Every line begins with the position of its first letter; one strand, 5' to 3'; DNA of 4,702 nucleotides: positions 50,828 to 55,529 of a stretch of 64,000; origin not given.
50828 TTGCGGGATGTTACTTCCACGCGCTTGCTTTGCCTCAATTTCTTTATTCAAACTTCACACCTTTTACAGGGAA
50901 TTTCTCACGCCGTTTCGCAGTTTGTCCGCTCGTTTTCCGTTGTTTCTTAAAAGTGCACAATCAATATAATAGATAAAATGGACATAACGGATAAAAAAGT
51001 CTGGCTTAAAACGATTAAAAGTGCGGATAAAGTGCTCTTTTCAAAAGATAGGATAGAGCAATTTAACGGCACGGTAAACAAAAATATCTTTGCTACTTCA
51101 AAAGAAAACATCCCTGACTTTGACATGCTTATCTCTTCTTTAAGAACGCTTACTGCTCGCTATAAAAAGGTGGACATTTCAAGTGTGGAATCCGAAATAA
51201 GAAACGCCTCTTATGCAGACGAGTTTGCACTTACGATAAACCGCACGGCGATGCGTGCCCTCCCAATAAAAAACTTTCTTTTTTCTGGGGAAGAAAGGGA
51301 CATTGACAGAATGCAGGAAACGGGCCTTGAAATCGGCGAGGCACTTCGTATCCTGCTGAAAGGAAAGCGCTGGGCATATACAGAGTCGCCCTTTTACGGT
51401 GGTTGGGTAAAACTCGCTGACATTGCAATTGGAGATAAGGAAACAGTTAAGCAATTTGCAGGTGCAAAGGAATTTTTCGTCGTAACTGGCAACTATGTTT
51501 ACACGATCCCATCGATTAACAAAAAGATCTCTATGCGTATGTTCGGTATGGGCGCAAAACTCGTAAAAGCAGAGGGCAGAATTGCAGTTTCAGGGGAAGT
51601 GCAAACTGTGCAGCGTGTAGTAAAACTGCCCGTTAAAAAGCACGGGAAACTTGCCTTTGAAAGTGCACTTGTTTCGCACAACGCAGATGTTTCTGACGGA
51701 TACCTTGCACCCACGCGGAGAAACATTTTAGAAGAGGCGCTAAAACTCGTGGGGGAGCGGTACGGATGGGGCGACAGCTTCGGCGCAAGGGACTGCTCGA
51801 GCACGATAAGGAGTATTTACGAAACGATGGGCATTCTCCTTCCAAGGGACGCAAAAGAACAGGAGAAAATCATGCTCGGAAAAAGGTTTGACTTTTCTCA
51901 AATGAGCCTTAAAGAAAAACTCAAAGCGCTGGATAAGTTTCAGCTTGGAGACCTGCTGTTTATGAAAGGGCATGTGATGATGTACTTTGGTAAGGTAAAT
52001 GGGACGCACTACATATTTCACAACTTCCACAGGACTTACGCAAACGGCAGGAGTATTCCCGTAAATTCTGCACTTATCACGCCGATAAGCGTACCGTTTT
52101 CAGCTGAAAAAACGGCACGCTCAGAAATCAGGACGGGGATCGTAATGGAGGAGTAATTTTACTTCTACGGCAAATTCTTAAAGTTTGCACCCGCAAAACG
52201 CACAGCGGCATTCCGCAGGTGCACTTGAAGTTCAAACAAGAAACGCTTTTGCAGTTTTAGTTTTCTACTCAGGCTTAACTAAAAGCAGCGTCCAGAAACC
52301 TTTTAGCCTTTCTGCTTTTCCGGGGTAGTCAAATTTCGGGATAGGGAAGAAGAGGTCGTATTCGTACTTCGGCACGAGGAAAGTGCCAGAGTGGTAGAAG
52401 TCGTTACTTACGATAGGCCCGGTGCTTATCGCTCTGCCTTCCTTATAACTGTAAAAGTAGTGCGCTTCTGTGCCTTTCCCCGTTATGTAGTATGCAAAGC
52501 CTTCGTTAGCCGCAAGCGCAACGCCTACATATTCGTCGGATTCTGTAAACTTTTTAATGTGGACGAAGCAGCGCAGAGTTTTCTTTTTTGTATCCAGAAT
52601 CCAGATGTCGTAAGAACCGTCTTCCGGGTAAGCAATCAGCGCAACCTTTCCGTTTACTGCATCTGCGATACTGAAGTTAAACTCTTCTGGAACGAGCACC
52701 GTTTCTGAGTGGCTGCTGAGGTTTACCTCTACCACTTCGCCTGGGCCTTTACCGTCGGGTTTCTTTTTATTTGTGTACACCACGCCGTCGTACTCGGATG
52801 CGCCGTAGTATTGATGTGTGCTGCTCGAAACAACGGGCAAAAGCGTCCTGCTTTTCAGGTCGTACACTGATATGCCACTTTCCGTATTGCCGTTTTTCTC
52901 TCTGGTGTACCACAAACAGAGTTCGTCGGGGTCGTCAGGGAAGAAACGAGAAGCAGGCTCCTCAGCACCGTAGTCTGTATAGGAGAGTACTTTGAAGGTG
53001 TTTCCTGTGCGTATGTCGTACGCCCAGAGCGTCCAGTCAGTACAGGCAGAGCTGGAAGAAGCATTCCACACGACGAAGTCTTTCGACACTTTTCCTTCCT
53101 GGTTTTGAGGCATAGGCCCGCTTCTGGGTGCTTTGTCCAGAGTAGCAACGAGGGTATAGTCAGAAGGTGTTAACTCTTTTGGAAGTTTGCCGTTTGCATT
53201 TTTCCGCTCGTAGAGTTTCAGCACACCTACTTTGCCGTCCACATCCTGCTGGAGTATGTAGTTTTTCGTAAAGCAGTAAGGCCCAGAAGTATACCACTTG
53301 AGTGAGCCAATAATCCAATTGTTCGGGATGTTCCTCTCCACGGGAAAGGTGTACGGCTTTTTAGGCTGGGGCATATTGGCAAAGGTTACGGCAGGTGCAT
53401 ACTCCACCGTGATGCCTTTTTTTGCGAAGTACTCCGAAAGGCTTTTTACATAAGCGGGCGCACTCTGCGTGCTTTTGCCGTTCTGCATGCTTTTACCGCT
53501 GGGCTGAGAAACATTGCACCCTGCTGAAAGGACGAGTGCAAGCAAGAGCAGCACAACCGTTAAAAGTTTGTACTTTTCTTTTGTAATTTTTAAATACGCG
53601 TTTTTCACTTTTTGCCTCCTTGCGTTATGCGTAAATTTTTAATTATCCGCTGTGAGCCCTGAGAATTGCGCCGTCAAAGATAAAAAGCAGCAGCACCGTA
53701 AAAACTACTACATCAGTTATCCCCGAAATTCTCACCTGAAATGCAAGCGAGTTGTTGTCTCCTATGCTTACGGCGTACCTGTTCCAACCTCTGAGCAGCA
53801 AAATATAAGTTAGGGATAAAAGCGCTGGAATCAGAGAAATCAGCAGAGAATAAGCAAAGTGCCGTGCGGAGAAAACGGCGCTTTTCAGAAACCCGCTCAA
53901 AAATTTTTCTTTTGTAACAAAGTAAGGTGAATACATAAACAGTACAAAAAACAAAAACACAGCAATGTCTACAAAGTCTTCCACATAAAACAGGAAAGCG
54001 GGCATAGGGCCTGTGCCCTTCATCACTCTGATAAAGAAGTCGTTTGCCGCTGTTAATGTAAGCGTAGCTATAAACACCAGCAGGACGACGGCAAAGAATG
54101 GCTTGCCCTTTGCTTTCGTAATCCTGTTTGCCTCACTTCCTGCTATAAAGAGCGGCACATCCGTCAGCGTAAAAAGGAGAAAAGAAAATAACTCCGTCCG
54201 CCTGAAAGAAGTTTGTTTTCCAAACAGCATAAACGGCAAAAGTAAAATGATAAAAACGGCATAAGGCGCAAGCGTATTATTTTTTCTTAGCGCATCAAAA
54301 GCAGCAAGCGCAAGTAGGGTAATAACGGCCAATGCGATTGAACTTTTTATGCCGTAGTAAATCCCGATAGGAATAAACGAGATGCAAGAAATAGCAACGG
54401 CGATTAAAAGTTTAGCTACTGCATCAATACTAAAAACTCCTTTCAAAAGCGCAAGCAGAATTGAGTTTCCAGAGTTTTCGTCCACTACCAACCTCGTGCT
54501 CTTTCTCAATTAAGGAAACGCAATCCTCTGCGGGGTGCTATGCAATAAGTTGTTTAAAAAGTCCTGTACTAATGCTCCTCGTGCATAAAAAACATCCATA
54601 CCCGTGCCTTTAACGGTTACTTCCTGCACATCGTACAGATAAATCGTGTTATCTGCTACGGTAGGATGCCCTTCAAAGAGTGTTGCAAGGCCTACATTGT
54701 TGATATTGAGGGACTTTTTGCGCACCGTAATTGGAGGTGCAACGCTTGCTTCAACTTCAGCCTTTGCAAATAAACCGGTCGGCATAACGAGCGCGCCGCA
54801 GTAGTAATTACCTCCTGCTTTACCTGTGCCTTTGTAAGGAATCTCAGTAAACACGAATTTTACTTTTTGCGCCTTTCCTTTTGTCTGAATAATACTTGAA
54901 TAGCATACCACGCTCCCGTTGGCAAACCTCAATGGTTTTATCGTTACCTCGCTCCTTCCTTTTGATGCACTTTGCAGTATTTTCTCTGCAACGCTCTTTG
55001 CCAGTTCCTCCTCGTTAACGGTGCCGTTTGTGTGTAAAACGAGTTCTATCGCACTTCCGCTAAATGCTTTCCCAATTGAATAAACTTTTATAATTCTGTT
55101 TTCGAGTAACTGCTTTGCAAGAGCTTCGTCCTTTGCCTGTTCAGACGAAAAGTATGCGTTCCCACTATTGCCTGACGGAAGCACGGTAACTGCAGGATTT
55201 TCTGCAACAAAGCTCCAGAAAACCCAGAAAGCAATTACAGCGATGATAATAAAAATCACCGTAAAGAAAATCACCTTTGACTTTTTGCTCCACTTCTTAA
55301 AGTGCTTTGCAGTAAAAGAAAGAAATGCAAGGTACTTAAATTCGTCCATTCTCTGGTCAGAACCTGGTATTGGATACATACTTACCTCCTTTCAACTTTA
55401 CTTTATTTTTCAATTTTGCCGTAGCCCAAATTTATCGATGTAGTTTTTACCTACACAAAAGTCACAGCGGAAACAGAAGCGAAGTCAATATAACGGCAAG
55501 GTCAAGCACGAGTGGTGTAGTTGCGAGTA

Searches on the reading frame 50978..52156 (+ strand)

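Call 28: search_protein_families(library=pfam, proteins=[window:50978-52156:+], max_evalue=0.001)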
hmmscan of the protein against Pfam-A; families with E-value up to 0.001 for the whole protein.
window:50978-52156:+ (392 aa): 2 families
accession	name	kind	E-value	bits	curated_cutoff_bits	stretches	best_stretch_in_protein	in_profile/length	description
PF00877.26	NLPC_P60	-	2.4e-11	44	23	1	259-340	1-75/105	NlpC/P60 family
PF12913.13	SH3_6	-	3.1e-09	36.7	27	1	100-145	6-53/53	SH3 domain (SH3b1 type)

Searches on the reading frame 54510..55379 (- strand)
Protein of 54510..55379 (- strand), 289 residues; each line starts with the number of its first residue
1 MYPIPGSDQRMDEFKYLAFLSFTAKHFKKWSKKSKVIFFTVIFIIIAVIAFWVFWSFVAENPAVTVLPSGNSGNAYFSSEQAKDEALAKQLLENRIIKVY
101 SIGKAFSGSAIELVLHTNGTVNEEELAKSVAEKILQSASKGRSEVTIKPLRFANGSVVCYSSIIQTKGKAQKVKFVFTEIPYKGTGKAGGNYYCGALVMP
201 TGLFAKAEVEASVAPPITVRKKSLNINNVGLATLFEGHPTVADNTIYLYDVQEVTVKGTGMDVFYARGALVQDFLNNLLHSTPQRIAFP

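Call 13: search_protein_families(library=pfam, proteins=[window:54510-55379:-], max_evalue=0.01)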
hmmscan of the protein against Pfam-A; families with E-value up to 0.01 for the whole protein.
window:54510-55379:- (289 aa): 1 family
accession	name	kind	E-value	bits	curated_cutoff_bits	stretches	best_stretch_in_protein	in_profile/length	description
PF09925.14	DUF2157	-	0.0084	16.3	32.4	0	17-56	48-86/146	Predicted membrane protein (DUF2157)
